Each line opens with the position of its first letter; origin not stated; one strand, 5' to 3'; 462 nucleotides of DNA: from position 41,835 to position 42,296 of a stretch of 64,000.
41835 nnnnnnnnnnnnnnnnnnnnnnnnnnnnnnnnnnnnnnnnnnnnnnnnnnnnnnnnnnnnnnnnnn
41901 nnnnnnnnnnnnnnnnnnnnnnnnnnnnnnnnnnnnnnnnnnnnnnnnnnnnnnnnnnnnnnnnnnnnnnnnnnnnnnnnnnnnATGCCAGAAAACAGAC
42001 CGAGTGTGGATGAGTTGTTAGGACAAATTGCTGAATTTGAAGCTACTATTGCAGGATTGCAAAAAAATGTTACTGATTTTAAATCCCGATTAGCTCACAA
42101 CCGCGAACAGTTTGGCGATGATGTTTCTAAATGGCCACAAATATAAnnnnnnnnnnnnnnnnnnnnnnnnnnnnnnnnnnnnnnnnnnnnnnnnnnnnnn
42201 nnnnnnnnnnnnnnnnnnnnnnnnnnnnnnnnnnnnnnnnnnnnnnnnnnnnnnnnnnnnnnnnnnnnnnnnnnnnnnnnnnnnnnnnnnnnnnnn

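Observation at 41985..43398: hgcA-hgcB mercury methylation gene pair with an overlapping 53-aa leader ORF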

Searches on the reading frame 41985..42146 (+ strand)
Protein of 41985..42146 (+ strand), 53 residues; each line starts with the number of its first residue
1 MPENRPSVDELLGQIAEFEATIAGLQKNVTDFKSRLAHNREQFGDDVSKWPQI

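Call 3: search_protein_families(library=pfam, proteins=[window:41985-42146:+], max_evalue=0.01)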
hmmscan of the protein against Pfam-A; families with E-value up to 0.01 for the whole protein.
window:41985-42146:+ (53 aa): 0 families

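Call 4: search_protein_families(library=ncbifam, proteins=[window:41985-42146:+], max_evalue=0.01)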
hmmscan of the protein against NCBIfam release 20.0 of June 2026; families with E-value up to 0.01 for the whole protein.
window:41985-42146:+ (53 aa): 0 families

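Call 6: find_homologous_proteins(query=window:41985-42143:+, max_evalue=0.01)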
Query window:41985-42143:+ (53 aa): 1 proteins with E <= 0.01 among 1 candidates.
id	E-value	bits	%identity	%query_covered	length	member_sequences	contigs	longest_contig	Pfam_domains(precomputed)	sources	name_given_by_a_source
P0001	1.1e-27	111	100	100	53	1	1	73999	-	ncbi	ncbi:hypothetical protein ACFL52_00200 [Candidatus Margulisiibacteriota bacterium]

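Call 26: search_protein_representatives(protein=window:41985-42143:+)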
Query: 53 residues. Proteins with E-value up to 0.001 (for the whole library): 44; up to 1e-10: 2; up to 1e-30: 0. The best 44 are listed.
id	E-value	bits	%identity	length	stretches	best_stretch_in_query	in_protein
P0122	7.9e-16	72.8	40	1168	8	15-37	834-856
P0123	1.9e-13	65.5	31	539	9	13-45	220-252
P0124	2.0e-10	56.1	49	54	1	2-52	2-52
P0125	2.8e-09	52.5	45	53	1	3-53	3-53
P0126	6.8e-09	51.3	57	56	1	7-52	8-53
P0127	7.7e-09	51.1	48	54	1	4-53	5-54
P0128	3.3e-08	49.2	50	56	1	3-52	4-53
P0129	3.7e-08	49.0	51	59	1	7-51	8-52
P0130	3.8e-08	49.0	54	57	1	5-52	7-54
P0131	6.2e-08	48.3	50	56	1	3-52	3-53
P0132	1.1e-07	47.5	45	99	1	2-52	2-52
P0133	1.4e-07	47.2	53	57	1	6-52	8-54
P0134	1.5e-07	47.1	42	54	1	1-52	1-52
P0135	1.8e-07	46.9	50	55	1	1-52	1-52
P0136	2.0e-07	46.7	53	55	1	4-52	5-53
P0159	1.2e-04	38.1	39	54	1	3-51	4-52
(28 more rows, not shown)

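Call 30: find_homologous_proteins(query=A2, max_evalue=0.001)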
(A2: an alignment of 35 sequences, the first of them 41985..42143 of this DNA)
Query A2 (35 sequences) (53 aa, profile of the alignment): 59 proteins with E <= 0.001 among 466 candidates.
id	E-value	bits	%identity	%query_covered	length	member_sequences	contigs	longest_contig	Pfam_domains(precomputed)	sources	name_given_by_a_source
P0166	3.1e-23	99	57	87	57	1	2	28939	-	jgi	jgi:molecular chaperone GrpE (heat shock protein)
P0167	3.3e-23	99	54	87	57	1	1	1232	-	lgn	-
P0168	9.3e-23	98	54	87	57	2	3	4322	-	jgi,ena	jgi:prefoldin subunit 5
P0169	1.0e-22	97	48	91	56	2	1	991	-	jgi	jgi:uncharacterized protein Yka (UPF0111/DUF47 family)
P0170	1.8e-22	97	54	87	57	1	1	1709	-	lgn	-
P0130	1.9e-22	97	57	87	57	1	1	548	-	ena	-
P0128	2.0e-22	96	50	94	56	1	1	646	-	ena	-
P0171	2.2e-22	96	50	91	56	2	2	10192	-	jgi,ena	-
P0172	2.9e-22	96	54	87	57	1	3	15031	-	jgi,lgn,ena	-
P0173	5.0e-22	95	52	87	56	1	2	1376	-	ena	-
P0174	1.2e-21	94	50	87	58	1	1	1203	-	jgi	jgi:chaperonin cofactor prefoldin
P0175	1.5e-21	94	52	87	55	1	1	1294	-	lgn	-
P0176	1.6e-21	94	49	94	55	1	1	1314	-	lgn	-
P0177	2.2e-21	93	52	98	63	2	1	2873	-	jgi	-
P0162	2.6e-21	93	43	87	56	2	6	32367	-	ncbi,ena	-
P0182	8.5e-21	91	50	94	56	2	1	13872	-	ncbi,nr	ncbi:MAG: hypothetical protein JW782_03935 [Candidatus Saganbacteria bacterium]|nr:hypothetical prot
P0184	9.4e-21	91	52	87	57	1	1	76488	-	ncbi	-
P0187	1.2e-20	91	42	98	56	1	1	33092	-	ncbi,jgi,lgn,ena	ncbi:MAG: hypothetical protein WC624_01015 [Candidatus Margulisiibacteriota bacterium]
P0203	5.0e-19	86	48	87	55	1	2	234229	-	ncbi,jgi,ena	ncbi:MAG: hypothetical protein WC632_05215 [Candidatus Margulisiibacteriota bacterium]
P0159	2.4e-17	80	37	96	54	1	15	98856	-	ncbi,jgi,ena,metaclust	metaclust:\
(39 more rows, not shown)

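Call 31: search_protein_families(library=pfam, alignment_id=A2, max_evalue=1)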
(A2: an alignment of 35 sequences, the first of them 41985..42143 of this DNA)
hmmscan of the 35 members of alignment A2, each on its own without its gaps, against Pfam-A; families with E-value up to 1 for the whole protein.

A. member 1, window:41985-42143:+ (53 aa): 3 families
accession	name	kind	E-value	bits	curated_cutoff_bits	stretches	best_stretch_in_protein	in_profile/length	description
PF24362.2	DUF7518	-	0.019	16.1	27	1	8-38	2-32/104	Family of unknown function (DUF7518)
PF14389.11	Lzipper-MIP1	-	0.028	15.2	32.2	1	5-38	50-83/84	Leucine-zipper of ternary complex factor MIP1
PF05791.16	Bacillus_HBL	-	0.034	14.4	29.1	1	9-49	108-148/177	Bacillus haemolytic enterotoxin (HBL)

B. families by the number of members that match (of 35 scanned): 140 families (the first 25 are shown)
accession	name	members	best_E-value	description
PF10046.14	BLOC1_2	12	0.0022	Biogenesis of lysosome-related organelles complex-1 subunit 2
PF17749.6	MIP-T3_C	9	0.00049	Microtubule-binding protein MIP-T3 C-terminal region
PF06160.17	EzrA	9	0.0032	Septation ring formation regulator, EzrA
PF14389.11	Lzipper-MIP1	8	0.0029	Leucine-zipper of ternary complex factor MIP1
PF05791.16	Bacillus_HBL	8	0.0035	Bacillus haemolytic enterotoxin (HBL)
PF06810.17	Phage_scaffold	8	0.0085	Phage capsid assembly scaffolding protein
PF10496.14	Syntaxin-18_N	6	0.00077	SNARE-complex protein Syntaxin-18 N-terminus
PF06825.17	HSBP1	6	0.017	Heat shock factor binding protein 1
PF06156.18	YabA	5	0.023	Initiation control protein YabA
PF19111.5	DUF5798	5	0.038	Family of unknown function (DUF5798)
PF12329.13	TMF_DNA_bd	4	0.0024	TATA element modulatory factor 1 DNA binding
PF16326.10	ABC_tran_CTD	4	0.01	ABC transporter C-terminal domain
PF05010.19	TACC_C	4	0.022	Transforming acidic coiled-coil-containing protein (TACC), C-terminal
PF15397.11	DUF4618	4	0.033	Domain of unknown function (DUF4618)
PF01920.25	Prefoldin_2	4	0.034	Prefoldin subunit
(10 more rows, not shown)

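Call 32: search_protein_families(library=ncbifam, alignment_id=A2, max_evalue=1)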
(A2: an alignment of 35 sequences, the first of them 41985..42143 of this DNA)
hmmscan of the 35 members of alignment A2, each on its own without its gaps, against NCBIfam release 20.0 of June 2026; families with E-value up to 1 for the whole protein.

A. member 1, window:41985-42143:+ (53 aa): 3 families
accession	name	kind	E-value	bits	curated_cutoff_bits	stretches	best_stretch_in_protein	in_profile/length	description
NF007456.1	PRK10026.1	exception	0.13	12.5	242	1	3-46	36-79/141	glutaredoxin-dependent arsenate reductase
NF047331.1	phage_HTJ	equivalog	0.14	11.9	33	1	7-28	30-51/59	phage head-tail joining protein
TIGR03007.1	pepcterm_ChnLen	equivalog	0.18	10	278.85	1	6-42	310-346/498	XrtA system polysaccharide chain length determinant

B. families by the number of members that match (of 35 scanned): 58 families (the first 25 are shown)
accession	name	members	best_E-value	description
NF053609.1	Sul12a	14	0.001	Sul12a family chromatin-organizing protein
NF045995.1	MAG0865_DivIVA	10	0.00043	MAG0865 family DivIVA-related protein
NF010725.0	PRK14127.1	8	0.00018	cell division regulator GpsB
NF033928.1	alph_xenorhab_A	8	0.0023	alpha-xenorhabdolysin family binary toxin subunit A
NF047362.1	CT392_fam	8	0.0051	CT392 family protein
NF053525.1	thylo_ssr2422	8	0.022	ssr2422 family thylakoid membrane protein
NF051443.1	NheC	6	0.0016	non-hemolytic enterotoxin subunit C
TIGR02977.1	phageshock_pspA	6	0.0042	phage shock protein PspA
NF009644.1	PRK13169.1-5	6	0.022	DNA replication initiation control protein YabA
NF047706.1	LIC12611_phage_tail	4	0.0048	LIC12611 family phage tail protein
TIGR04523.1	Mplasa_alph_rch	3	0.0019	helix-rich protein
NF045487.1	ASRP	3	0.0095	archaea-specific SMC-related protein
NF033730.0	borfam54_3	3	0.026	complement regulator-acquiring protein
NF058554.1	BT_3328_fam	2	0.0036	BT3328 family hyaluronic acid endo-lyase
NF049847.1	FtsL_COG5462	2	0.0069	cell division protein FtsL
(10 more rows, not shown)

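Call 33: find_encoding_contigs(protein=P0203, flank=4000, max_places=1)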
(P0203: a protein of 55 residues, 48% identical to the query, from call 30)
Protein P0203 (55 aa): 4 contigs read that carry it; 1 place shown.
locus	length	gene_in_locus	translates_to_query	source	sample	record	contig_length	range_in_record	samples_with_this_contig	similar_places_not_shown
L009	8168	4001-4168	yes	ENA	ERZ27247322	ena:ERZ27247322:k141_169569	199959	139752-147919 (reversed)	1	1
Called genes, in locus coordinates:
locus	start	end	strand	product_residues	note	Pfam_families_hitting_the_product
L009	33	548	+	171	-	PF03544:TonB_C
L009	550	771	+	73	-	PF11146:DUF2905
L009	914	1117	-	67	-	PF18893:DUF5652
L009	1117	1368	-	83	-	-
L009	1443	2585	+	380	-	PF02547:Queuosine_synth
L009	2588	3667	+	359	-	PF01702:TGT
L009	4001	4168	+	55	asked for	-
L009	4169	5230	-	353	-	PF00140:Sigma70_r1_2, PF04542:Sigma70_r2, PF04539:Sigma70_r3, PF04545:Sigma70_r4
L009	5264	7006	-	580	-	PF01807:Zn_ribbon_DnaG, PF08275:DNAG_N, PF01751:Toprim, PF13155:Toprim_2, PF13362:Toprim_3, PF13662:Toprim_4, PF10410:DnaB_bind (weak)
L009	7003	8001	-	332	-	PF01966:HD, PF13286:HD_assoc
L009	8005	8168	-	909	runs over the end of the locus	PF01326:PPDK_N, PF00391:PEP-utilizers, PF02896:PEP-utilizers_C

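Call 34: find_encoding_contigs(protein=P0159, flank=4000, max_places=2)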
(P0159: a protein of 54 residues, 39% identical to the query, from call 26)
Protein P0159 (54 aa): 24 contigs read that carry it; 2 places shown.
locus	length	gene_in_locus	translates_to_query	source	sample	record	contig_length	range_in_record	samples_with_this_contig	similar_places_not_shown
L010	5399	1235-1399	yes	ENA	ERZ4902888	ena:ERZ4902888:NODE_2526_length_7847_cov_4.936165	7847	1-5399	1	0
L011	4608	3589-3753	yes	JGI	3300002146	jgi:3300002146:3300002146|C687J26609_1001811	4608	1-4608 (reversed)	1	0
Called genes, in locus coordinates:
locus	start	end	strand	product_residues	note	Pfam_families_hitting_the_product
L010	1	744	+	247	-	?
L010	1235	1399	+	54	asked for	-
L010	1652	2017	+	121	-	PF04480:DUF559, PF18741:MTES_1575 (weak)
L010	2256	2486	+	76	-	PF10049:DUF2283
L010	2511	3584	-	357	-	-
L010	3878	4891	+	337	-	-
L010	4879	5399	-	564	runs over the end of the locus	PF02366:PMT, PF13231:PMT_2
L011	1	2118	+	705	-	?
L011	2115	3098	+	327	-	-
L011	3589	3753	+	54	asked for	-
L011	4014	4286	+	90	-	PF04480:DUF559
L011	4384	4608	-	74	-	?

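Call 35: find_encoding_contigs(protein=P0184, flank=4000, max_places=1)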
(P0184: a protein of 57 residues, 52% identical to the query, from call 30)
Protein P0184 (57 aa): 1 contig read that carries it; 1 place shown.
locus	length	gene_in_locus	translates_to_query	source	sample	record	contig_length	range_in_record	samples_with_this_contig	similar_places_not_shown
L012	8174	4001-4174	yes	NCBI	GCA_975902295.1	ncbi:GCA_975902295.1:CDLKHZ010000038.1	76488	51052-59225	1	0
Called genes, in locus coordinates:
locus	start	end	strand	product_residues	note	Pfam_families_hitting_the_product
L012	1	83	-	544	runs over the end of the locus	-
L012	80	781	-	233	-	-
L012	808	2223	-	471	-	-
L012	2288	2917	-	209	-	-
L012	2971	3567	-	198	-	-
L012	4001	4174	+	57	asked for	-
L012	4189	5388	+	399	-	PF00999:Na_H_Exchanger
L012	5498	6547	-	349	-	PF00140:Sigma70_r1_2, PF04542:Sigma70_r2, PF04539:Sigma70_r3, PF04545:Sigma70_r4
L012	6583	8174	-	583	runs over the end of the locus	PF01807:Zn_ribbon_DnaG, PF08275:DNAG_N, PF01751:Toprim, PF13362:Toprim_3 (weak), PF13662:Toprim_4, PF13155:Toprim_2, PF10410:DnaB_bind (weak)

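Call 36: find_encoding_contigs(protein=P0187, flank=4000, max_places=1)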
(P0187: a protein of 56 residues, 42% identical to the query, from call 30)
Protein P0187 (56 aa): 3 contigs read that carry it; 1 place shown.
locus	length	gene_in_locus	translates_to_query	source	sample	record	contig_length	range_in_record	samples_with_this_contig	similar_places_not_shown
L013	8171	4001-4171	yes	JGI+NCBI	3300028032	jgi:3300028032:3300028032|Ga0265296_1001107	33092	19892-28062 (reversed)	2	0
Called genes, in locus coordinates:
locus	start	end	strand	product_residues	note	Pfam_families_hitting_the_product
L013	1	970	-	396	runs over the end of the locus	PF00999:Na_H_Exchanger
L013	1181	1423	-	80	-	PF13192:Thioredoxin_3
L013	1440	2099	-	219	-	PF02683:DsbD_TM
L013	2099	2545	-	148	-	PF00085:Thioredoxin, PF13098:Thioredoxin_2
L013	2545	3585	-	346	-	PF01758:SBF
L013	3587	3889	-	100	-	PF01022:HTH_5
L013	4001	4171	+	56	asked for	-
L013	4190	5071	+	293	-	PF01522:Polysacc_deac_1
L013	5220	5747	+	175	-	PF10543:ORF6N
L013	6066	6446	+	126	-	PF05635:23S_rRNA_IVP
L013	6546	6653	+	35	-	-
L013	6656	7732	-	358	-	PF00140:Sigma70_r1_2, PF04542:Sigma70_r2, PF04539:Sigma70_r3, PF04545:Sigma70_r4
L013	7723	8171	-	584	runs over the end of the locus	PF01807:Zn_ribbon_DnaG, PF08275:DNAG_N, PF01751:Toprim, PF13155:Toprim_2, PF13362:Toprim_3 (faint), PF13662:Toprim_4, PF10410:DnaB_bind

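Call 37: find_encoding_contigs(protein=P0182, flank=4000, max_places=1)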
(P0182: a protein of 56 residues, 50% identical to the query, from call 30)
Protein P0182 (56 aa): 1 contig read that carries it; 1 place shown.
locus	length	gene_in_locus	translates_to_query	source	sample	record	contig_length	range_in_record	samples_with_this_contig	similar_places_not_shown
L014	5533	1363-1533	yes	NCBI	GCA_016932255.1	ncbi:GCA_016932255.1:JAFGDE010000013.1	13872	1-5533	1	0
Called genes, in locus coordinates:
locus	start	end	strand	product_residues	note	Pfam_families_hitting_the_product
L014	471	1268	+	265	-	PF02517:Rce1-like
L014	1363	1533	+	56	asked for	-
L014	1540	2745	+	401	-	PF00999:Na_H_Exchanger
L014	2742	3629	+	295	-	PF01522:Polysacc_deac_1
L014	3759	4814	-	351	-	PF00140:Sigma70_r1_2, PF04542:Sigma70_r2, PF04539:Sigma70_r3, PF04545:Sigma70_r4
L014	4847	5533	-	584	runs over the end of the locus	PF01807:Zn_ribbon_DnaG, PF08275:DNAG_N, PF01751:Toprim, PF13662:Toprim_4, PF13155:Toprim_2, PF10410:DnaB_bind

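Call 38: find_encoding_contigs(protein=P0166, flank=4000, max_places=1)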
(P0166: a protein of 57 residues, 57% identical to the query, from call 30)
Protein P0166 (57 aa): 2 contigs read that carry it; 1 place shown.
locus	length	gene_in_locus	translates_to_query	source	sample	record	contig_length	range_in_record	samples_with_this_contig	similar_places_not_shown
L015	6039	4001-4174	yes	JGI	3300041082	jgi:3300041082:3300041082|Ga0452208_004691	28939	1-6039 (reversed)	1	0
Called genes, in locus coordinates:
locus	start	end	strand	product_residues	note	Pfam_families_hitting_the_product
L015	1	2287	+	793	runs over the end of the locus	PF02190:LON_substr_bdg, PF08298:AAA_PrkA (weak), PF00004:AAA, PF07728:AAA_5, PF22667:Lon_lid, PF05362:Lon_C, PF13541:ChlI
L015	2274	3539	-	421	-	PF04715:, PF00425:Chorismate_bind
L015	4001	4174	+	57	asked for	-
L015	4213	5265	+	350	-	PF21088:MS_channel_1st (weak), PF00924:MS_channel_2nd, PF21082:MS_channel_3rd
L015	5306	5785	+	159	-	-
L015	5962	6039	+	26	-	?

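Call 60: search_solved_structures(query=A2, max_evalue=1)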
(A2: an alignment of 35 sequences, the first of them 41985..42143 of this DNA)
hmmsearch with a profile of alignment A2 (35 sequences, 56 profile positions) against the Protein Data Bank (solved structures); distinct sequences matched with E-value up to 1: 41.
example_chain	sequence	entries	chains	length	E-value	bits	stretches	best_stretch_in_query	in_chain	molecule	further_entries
3j2o_A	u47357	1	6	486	0.024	17.7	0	11-40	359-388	Fibritin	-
2bsg_A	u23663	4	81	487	0.024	17.6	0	11-40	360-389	FIBRITIN | gpwac, fibritin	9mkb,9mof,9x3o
3ci9_A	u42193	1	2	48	0.025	17.6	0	1-31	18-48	Heat shock factor-binding protein 1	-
5aps_A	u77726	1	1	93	0.026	17.5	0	11-42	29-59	GENERAL CONTROL PROTEIN GCN4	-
5apq_A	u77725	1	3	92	0.029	17.4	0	11-40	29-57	GENERAL CONTROL PROTEIN GCN4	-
5apx_A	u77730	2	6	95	0.03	17.3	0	4-29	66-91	GENERAL CONTROL PROTEIN GCN4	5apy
5apu_A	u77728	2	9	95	0.031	17.3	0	11-42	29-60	GENERAL CONTROL PROTEIN GCN4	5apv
5apw_A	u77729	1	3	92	0.031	17.3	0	4-30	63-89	GENERAL CONTROL PROTEIN GCN4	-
8qae_A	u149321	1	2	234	0.041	16.9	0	16-46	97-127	sc-apCC-6-SLLA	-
5apt_A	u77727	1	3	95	0.041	16.9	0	10-41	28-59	GENERAL CONTROL PROTEIN GCN4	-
6wvs_A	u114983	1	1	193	0.041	16.9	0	6-17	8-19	DeNovoTIM15 hyperstable de novo TIM barrel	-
1we6_A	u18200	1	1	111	0.062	16.3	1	20-38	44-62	splicing factor, putative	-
2spc_A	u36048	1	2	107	0.088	15.8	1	7-34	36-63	SPECTRIN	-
7o92_A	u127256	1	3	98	0.12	15.4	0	6-35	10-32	hypothetical protein UY81_C0065G0003 residues 18-54 from Candidatus Giovannonibacteria bac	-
3w8v_A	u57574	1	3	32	0.12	15.4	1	9-35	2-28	GCN4n coiled coil peptide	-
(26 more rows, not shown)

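Call 66: predict_structure(alignment_id=A3)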
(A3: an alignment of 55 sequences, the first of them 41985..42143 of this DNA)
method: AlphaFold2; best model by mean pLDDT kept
length: 53 residues; sequences in the alignment: 55
mean_pLDDT: 92.0   pTM: 0.60
mean pLDDT of the five models: 92.0, 91.0, 89.6, 89.2, 89.2
residues with pLDDT >= 90: 40; 70-90: 9; 50-70: 4; < 50: 0
segments of 3 or more residues with pLDDT < 50: none
pLDDT, mean of each block of 10 residues (from residue 1): 82 98 98 96 92 75
secondary structure, 60 per line:
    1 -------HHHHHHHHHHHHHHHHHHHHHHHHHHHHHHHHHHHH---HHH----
elements in order: H8-43
